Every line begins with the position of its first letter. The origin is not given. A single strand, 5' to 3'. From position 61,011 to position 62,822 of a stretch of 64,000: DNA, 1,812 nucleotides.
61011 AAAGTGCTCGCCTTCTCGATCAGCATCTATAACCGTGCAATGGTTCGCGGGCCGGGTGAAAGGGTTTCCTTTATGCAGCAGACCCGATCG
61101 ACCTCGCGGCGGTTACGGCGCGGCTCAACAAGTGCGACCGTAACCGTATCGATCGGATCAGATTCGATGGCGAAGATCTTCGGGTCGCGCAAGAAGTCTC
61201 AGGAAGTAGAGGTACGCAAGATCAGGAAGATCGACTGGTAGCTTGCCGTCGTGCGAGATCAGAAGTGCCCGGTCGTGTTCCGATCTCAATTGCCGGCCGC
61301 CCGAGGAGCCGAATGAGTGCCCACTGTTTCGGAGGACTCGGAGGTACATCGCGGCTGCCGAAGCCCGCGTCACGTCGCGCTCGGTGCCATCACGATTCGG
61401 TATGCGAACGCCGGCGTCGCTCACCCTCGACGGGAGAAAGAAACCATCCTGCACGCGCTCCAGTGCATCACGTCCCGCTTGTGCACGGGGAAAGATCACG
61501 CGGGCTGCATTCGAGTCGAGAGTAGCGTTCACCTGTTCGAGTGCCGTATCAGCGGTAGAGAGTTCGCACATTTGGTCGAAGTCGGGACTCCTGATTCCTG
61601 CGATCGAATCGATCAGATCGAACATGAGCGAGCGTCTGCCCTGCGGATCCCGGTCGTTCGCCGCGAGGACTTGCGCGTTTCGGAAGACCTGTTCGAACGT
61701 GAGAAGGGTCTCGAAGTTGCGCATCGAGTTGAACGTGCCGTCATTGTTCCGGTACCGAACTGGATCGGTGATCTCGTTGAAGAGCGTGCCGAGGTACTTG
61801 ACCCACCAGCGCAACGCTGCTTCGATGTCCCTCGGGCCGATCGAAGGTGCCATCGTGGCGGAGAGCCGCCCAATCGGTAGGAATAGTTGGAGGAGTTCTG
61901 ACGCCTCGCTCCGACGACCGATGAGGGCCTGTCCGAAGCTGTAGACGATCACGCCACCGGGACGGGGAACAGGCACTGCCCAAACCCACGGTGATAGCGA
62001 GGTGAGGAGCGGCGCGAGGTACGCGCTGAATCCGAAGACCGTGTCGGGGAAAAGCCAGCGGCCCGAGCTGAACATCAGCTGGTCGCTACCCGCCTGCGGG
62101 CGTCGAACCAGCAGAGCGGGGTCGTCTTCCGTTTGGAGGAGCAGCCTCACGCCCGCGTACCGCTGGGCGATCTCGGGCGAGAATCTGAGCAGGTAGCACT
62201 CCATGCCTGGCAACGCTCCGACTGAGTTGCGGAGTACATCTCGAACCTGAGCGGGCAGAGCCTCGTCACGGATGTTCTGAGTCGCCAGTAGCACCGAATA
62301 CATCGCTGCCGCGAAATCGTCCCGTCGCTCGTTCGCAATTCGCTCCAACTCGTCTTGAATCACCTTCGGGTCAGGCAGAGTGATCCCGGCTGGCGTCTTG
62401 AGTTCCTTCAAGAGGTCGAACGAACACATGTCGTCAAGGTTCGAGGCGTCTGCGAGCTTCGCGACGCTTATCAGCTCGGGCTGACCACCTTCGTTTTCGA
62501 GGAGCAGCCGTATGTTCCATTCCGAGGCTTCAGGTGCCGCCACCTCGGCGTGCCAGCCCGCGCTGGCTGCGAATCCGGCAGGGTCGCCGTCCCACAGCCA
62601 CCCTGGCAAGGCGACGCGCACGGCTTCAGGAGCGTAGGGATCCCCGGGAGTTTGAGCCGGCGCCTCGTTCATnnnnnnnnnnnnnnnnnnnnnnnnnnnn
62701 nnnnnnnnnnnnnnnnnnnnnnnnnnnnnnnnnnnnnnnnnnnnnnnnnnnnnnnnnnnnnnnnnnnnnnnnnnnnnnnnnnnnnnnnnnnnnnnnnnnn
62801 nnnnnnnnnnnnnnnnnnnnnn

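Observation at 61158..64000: Translationally coupled Hanks kinase plus 504-aa orphan protein on an integrase island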

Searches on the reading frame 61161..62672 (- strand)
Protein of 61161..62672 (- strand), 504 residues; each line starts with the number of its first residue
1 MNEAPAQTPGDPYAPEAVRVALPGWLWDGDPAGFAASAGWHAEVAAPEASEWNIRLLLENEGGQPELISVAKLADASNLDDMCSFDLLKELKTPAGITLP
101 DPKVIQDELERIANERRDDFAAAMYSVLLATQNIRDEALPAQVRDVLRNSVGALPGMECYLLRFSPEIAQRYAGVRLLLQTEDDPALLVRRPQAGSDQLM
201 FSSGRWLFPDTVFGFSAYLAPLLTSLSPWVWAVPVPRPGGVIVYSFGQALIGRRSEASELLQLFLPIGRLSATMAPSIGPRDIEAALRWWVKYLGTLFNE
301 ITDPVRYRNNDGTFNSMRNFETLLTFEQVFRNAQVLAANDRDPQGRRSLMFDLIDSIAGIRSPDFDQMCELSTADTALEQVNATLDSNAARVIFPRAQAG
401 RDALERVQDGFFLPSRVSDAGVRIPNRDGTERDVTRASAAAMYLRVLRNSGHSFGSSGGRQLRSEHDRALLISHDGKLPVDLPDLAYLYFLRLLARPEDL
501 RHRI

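Call 7: search_protein_families(library=pfam, proteins=[window:61161-62672:-], max_evalue=1)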
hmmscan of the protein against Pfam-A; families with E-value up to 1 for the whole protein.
window:61161-62672:- (504 aa): 0 families

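Call 8: search_protein_families(library=padloc, proteins=[window:61161-62672:-], max_evalue=1)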
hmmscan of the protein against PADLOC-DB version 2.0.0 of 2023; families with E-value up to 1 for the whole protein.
window:61161-62672:- (504 aa): 0 families

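Call 9: search_protein_families(library=ncbifam, proteins=[window:61161-62672:-], max_evalue=1)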
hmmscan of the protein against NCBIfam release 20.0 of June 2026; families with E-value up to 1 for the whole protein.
window:61161-62672:- (504 aa): 0 families

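Call 10: find_encoding_contigs(protein=window:61161-62672:-, flank=10000, max_places=10)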
Protein window:61161-62672:- (504 aa): 5 contigs read that carry it; 4 places shown.
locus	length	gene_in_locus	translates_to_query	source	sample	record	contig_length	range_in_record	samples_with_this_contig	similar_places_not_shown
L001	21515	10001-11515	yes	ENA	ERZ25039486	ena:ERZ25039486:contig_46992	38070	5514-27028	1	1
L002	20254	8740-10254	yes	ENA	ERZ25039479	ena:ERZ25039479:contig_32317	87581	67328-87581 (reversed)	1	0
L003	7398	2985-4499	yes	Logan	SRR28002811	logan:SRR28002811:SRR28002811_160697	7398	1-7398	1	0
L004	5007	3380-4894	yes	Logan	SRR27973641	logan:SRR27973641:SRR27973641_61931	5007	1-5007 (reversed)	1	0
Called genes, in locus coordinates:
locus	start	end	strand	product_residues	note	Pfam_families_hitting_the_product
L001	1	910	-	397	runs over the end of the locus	PF00959:Phage_lysozyme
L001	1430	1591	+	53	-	-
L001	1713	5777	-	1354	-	PF20148:DUF6531, PF25023:TEN_YD-shell (faint), PF05593:RHS_repeat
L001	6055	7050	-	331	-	-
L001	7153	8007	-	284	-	PF13276:HTH_21, PF00665:rve (weak), PF13683:rve_3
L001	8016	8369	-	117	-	PF01527:HTH_Tnp_1 (weak)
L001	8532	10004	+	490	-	PF00069:Pkinase, PF07714:PK_Tyr_Ser-Thr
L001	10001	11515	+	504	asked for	-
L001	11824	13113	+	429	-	PF12358:DUF3644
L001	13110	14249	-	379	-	PF14657:Arm-DNA-bind_4 (faint), PF00589:Phage_integrase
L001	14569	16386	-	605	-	PF00496:SBP_bac_5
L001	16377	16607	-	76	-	PF03840:SecG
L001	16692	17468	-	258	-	PF00121:TIM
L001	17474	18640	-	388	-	PF00162:PGK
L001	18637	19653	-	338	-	PF00044:Gp_dh_N, PF02800:Gp_dh_C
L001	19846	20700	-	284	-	PF03668:RapZ-like_N, PF22740:PapZ_C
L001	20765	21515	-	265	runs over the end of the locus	PF01209:Ubie_methyltran, PF05148:Methyltransf_8 (weak), PF13489:Methyltransf_23, PF24675:NpmA (weak), PF13847:Methyltransf_31, PF08241:Methyltransf_11, PF08242:Methyltransf_12, PF13649:Methyltransf_25, +1 more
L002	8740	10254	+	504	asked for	-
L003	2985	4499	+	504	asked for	-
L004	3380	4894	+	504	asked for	-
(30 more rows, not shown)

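Call 11: find_homologous_proteins(query=window:61161-62672:-)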
Query window:61161-62672:- (504 aa): 41 proteins with E <= 0.001 among 8000 candidates.
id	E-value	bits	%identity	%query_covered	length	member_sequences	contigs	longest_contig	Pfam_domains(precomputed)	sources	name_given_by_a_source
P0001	0.0e+0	1134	100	100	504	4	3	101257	-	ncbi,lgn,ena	-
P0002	8.8e-225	765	91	76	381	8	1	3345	-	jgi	jgi:hypothetical protein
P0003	2.1e-224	764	71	96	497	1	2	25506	-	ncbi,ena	-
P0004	4.4e-202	691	64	97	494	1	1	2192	-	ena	-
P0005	5.4e-150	519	51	96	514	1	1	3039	-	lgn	-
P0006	1.0e-144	501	50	96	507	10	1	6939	-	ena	-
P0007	1.6e-144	501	50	97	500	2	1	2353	-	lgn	-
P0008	1.1e-143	498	50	99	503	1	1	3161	-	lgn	-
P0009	6.9e-135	469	48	96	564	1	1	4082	-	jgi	jgi:hypothetical protein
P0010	9.2e-135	468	48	99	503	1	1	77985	-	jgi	jgi:hypothetical protein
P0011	1.4e-134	468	47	97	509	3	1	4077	-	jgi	jgi:hypothetical protein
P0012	3.3e-134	467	47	97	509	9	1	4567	-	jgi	jgi:hypothetical protein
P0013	3.4e-132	460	54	80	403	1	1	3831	-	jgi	jgi:hypothetical protein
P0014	6.8e-131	456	46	97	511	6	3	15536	-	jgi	jgi:hypothetical protein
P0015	6.0e-130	453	46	97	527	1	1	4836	-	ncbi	-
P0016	1.0e-129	452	46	97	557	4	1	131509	-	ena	-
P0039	1.4e-58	217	32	96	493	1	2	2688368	-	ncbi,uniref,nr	ncbi:hypothetical protein GCM10027413_24450 [Conyzicola nivalis]|uniref:Uncharacterized protein n=1 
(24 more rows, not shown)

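Call 21: find_encoding_contigs(protein=P0039, flank=8000, max_places=2)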
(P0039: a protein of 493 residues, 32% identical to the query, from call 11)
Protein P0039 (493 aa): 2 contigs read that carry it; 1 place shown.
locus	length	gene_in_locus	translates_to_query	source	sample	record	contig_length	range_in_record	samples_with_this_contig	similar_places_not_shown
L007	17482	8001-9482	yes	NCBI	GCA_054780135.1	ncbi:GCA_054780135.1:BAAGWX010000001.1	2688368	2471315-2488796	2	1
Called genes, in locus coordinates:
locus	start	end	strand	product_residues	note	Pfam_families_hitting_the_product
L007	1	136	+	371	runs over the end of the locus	PF13495:Phage_int_SAM_4 (weak), PF00589:Phage_integrase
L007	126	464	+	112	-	PF13443:HTH_26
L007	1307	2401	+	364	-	-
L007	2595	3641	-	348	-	-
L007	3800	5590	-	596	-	-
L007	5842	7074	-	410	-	-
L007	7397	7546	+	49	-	PF01381:HTH_3 (weak)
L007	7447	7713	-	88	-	-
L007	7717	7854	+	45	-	-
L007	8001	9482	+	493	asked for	-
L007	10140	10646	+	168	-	-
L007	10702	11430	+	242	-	PF04471:Mrr_cat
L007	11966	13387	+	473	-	-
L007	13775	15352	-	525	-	PF03235:GmrSD_N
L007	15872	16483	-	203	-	-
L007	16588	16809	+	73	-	-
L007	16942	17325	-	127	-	-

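Call 22: find_encoding_contigs(protein=P0016, flank=8000, max_places=2)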
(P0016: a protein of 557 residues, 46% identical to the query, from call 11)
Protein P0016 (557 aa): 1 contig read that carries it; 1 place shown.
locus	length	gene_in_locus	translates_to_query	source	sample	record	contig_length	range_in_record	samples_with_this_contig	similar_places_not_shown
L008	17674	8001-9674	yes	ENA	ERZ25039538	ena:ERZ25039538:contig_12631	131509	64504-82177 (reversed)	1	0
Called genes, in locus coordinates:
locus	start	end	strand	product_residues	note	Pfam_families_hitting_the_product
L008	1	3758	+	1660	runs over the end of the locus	PF28553:WH_1, PF28554:DUF8437, PF28555:Helicase_dom, PF00271:Helicase_C (weak)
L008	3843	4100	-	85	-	-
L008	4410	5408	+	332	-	-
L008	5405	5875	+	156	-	-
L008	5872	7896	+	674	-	-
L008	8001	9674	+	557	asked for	-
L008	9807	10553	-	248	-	-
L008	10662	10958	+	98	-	-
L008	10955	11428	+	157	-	-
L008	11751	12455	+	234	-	PF00702:Hydrolase, PF13419:HAD_2, PF13242:Hydrolase_like (weak)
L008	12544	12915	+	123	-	-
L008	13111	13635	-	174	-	PF00583:Acetyltransf_1, PF13673:Acetyltransf_10, PF13508:Acetyltransf_7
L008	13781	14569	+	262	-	PF00398:RrnaAD (weak), PF08241:Methyltransf_11, PF13649:Methyltransf_25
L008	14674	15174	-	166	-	PF05163:DinB (weak), PF04978:MST, PF12867:DinB_2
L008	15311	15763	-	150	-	-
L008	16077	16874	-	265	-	PF00296:Bac_luciferase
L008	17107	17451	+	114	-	-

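Call 23: find_encoding_contigs(protein=P0010, flank=8000, max_places=2)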
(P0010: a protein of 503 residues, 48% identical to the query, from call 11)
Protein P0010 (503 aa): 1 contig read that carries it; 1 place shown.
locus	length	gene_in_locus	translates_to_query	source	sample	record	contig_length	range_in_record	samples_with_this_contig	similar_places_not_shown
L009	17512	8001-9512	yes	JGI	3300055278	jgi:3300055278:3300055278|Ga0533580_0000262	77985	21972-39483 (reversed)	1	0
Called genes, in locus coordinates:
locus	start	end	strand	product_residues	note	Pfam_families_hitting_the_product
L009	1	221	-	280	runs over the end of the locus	PF04672:Methyltransf_19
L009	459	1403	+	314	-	PF12844:HTH_19 (faint), PF13560:HTH_31, PF01381:HTH_3, PF19054:DUF5753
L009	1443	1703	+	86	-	PF04149:DUF397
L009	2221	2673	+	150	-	-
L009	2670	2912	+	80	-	-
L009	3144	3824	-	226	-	PF11774:Lsr2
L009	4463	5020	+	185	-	-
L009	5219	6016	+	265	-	PF17411:SmaI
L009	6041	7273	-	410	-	PF00145:DNA_methylase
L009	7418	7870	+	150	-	PF03852:Vsr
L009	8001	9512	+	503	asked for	-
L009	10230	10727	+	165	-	PF13020:NOV_C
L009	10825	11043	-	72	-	-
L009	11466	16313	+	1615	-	PF00270:DEAD, PF04851:ResIII, PF00271:Helicase_C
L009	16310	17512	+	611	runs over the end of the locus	PF00580:UvrD-helicase, PF13245:AAA_19, PF01443:Viral_helicase1 (faint), PF00580:UvrD-helicase (weak), PF13361:UvrD_C, PF13538:UvrD_C_2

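Call 25: predict_structure(alignment_id=A1)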
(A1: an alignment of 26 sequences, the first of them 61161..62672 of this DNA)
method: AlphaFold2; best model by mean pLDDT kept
length: 504 residues; sequences in the alignment: 26
mean_pLDDT: 84.3   pTM: 0.86
mean pLDDT of the five models: 84.3, 83.4, 82.5, 82.5, 81.6
residues with pLDDT >= 90: 292; 70-90: 137; 50-70: 22; < 50: 53
segments of 3 or more residues with pLDDT < 50: 1-13, 196-213, 255-271, 453-457
pLDDT, mean of each block of 10 residues (from residue 1): 36 71 89 92 89 90 84 94 91 81 91 85 88 92 94 93 90 89 88 55 39 70 89 89 93 45 37 79 98 94 92 93 91 84 86 94 93 97 97 95 97 94 91 95 93 53 81 94 96 93 67
secondary structure, 60 per line:
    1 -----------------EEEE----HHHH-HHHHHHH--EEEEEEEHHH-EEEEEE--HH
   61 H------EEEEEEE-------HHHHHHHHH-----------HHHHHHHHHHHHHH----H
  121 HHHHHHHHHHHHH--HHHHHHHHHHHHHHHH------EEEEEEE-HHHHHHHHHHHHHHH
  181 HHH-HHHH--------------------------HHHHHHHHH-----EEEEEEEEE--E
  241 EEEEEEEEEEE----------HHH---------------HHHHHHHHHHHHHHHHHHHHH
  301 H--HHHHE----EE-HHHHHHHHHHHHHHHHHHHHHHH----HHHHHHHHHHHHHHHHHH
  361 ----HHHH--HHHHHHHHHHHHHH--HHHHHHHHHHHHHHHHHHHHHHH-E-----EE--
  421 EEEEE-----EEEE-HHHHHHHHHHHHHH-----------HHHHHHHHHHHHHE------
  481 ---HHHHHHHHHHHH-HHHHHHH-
elements in order: E18-21 H26-29 H31-37 E40-46 E51-56 E68-74 H82-90 H102-115 H120-133 H136-151 E158-164 H166-183 H185-188 H215-223 E229-237 E240-251 H280-301 H304-307 H316-338 H343-360 H365-368 H371-384 H387-409 E421-425 E431-434 H436-449 H461-473 H484-495 H497-503

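Call 27: find_related_loci(query=window:61161-62672:-, collection=genome_contigs, flank=8000)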
Query window:61161-62672:- (504 aa) in genome_contigs; peptide patterns used: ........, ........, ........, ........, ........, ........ (x = any residue, [..] = any of these).
111 stretches matched a pattern, but none encodes a relative of the query by tblastn (E <= 1e-3).

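Call 30: find_related_loci(query=A2, collection=genome_contigs, flank=8000)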
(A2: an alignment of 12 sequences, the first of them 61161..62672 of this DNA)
Query A2 (504 aa) in genome_contigs; peptide patterns used: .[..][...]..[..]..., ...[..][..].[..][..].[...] (x = any residue, [..] = any of these).
49 stretches matched a pattern; 3 encode a relative of the query (tblastn E <= 1e-3); 3 distinct loci.
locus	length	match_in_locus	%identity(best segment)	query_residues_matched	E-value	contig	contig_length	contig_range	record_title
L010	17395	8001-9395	71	20-484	0e+0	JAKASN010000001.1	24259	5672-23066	MAG: Actinomycetes bacterium isolate YP1.bin4 NODE_1706_length_24259_cov_1.298898, whole genome shotgun sequence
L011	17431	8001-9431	39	20-501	4e-94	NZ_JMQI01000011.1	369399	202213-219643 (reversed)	Amycolatopsis rifamycinica strain DSM 46095 contig011, whole genome shotgun sequence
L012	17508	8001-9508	50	2-503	4e-99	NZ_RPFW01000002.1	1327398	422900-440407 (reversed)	Trebonia kvetii strain 15TR583 NODE_2_length_1327398_cov_76.882915, whole genome shotgun sequence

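Call 37: search_protein_representatives(alignment_id=A1)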
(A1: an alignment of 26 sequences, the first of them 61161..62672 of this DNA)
Query: 26 sequences, 501 profile positions. Proteins with E-value up to 0.001 (for the whole library): 834; up to 1e-10: 589; up to 1e-30: 345. The best 150 are listed.
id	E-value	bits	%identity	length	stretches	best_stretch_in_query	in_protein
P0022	2.1e-224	762.2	-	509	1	3-498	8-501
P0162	3.4e-179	613.1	-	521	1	10-496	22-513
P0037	1.4e-171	588.0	-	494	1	3-497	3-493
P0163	1.2e-169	581.6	-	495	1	12-498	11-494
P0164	1.2e-167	575.0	-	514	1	8-497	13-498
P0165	1.3e-163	561.6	-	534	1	8-498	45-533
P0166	5.8e-163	559.5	-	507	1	6-496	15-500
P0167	7.3e-160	549.3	-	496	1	5-496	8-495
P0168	3.8e-159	547.0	-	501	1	13-496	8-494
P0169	1.4e-151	522.0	-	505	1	12-498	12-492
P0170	1.8e-146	505.2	-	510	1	6-498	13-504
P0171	2.3e-145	501.5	-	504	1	9-497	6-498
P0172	2.2e-143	495.0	-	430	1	68-497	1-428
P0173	5.9e-143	493.5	-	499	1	17-493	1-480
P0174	1.6e-142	492.1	-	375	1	11-379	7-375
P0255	3.4e-100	352.5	-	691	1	12-497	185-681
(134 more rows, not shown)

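Call 40: search_solved_structures(query=A1, max_evalue=10)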
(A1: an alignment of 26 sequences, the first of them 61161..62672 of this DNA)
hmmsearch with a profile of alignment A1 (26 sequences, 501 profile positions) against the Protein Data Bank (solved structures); distinct sequences matched with E-value up to 10: 6.
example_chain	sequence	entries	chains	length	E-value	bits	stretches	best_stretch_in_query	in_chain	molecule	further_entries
9m68_F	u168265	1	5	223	0.73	11.6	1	325-398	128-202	Flagellar hook-associated protein 3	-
8tw7_1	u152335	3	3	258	0.81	11.4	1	341-384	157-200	Chromosome transmission fidelity protein 18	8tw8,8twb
9ge5_J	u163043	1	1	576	0.91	11.3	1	51-140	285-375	Actin-related protein 5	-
6hts_H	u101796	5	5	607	0.97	11.2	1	51-140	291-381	Actin-related protein 5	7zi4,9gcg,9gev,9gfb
6vq6_I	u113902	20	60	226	1.2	10.9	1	102-216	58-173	V-type proton ATPase subunit E 1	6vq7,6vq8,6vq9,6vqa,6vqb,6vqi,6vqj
4hu3_A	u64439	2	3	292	1.7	10.4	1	86-173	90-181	Oxygen sensor protein DosP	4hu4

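Call 45: fold_search(model_id=the predicted structure, library=pdb)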
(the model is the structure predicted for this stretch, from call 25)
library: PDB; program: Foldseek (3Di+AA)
matches with E <= 10: 83; with E <= 0.001: 0
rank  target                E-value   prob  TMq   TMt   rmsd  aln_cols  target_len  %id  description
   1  5vxk_A                1.0e+00  0.05  0.09  0.14  20.0       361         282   11  2.55 A resolution structure of IpaD from Shigella flexneri in complex with single-domain antibody JMK-H2 (released 2017-08-30)
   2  5em4_A                1.4e+00  0.05  0.08  0.08  17.6       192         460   13  Structure of CYP2B4 F244W in a ligand free conformation (released 2016-03-23)
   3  8k3r_A                1.6e+00  0.01  0.07  0.05  30.4       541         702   11  S. cerevisiae Chs1 in apo state incubated with GlcNAc (released 2023-08-16)
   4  8k3q_A                1.6e+00  0.01  0.07  0.06  30.4       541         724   11  S. cerevisiae Chs1 in apo state (released 2023-10-18)
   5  7ezc_A                2.0e+00  0.02  0.09  0.11  28.4       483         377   12  Adenosine A2a receptor mutant-I92N (released 2022-04-13)
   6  4pr9_E                2.3e+00  0.16  0.13  0.32  13.8       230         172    8  Human Vinculin (residues 891-1066) in complex with PIP (released 2014-12-10)
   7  5wa4_D                2.3e+00  0.06  0.16  0.23  17.1       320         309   12  Pyridine synthase, TbtD, from thiomuracin biosynthesis bound to an N-terminal leader peptide fragment (released 2017-11-22)
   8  7b2m_B                3.2e+00  0.03  0.11  0.09  19.7       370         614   11  Cryo-EM structure of complement C4b in complex with nanobody E3 (released 2022-03-02)
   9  5l0g_D                3.6e+00  0.09  0.11  0.24  13.4       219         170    7  Human metavinculin MVt Q971R, R975D, T978R mutant (residues 959-1134) in complex with PIP2 (released 2016-08-31)
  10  3h2v_B                3.7e+00  0.06  0.11  0.22  15.7       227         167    8  Human raver1 RRM1 domain in complex with human vinculin tail domain Vt (released 2009-07-28)
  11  3h2v_C                3.7e+00  0.06  0.11  0.22  15.8       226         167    8  Human raver1 RRM1 domain in complex with human vinculin tail domain Vt (released 2009-07-28)
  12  8bsi_SF               3.7e+00  0.04  0.08  0.17  19.5       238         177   10  Giardia ribosome chimeric hybrid-like GDP+Pi bound state (B1) (released 2023-03-15)
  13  7y66_D                3.7e+00  0.04  0.12  0.18  18.2       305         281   13  Cryo-EM structure of BM213-bound C5aR1 in complex with Gi protein (released 2023-03-01)
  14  5zkq_B                3.7e+00  0.02  0.14  0.17  29.0       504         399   10  Crystal structure of the human platelet-activating factor receptor in complex with ABT-491 (released 2018-06-20)
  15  7nvh                  3.7e+00  0.02  0.15  0.11  30.2       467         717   11  Cryo-EM structure of the mycolic acid transporter MmpL3 from M. tuberculosis (released 2021-06-16)
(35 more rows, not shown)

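Call 48: find_related_loci(query=A2, collection=metagenome_contigs, flank=6000)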
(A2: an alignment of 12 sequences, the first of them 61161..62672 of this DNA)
Query A2 (504 aa) in metagenome_contigs; peptide patterns used: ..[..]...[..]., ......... (x = any residue, [..] = any of these).
297 stretches matched a pattern; 34 encode a relative of the query (tblastn E <= 1e-3); 34 distinct loci.
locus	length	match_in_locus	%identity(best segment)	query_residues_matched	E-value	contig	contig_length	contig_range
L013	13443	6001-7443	50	22-503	6e-141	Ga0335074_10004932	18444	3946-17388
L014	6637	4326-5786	47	14-503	4e-128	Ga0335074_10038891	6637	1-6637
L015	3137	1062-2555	46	5-504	6e-132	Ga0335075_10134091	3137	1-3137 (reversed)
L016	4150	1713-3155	47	20-503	1e-128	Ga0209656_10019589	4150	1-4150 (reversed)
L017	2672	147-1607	46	14-503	3e-132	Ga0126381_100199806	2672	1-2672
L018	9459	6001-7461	46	14-503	2e-125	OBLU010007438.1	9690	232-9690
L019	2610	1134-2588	46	15-500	2e-127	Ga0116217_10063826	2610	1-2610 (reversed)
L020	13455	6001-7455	46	14-500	7e-119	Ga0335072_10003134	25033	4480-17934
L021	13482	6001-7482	45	9-503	7e-114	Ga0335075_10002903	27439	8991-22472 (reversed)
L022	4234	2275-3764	47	6-503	1e-114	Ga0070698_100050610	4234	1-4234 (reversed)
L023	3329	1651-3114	44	14-503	7e-116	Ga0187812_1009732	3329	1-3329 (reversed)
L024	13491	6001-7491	43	6-503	6e-111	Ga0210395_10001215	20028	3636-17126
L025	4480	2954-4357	39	20-490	5e-97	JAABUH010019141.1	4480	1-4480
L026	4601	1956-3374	40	1-483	3e-95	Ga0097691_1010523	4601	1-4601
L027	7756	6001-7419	40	1-483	3e-93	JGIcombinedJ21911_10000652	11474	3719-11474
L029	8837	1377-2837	38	12-502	5e-89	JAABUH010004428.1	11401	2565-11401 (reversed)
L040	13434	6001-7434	41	20-501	5e-93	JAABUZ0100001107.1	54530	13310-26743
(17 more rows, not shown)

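Call 49: find_related_loci(query=A2, collection=viral_contigs, flank=6000)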
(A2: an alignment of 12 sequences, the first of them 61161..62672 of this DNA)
Query A2 (504 aa) in viral_contigs; peptide patterns used: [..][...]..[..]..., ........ (x = any residue, [..] = any of these).
38 stretches matched a pattern, but none encodes a relative of the query by tblastn (E <= 1e-3).
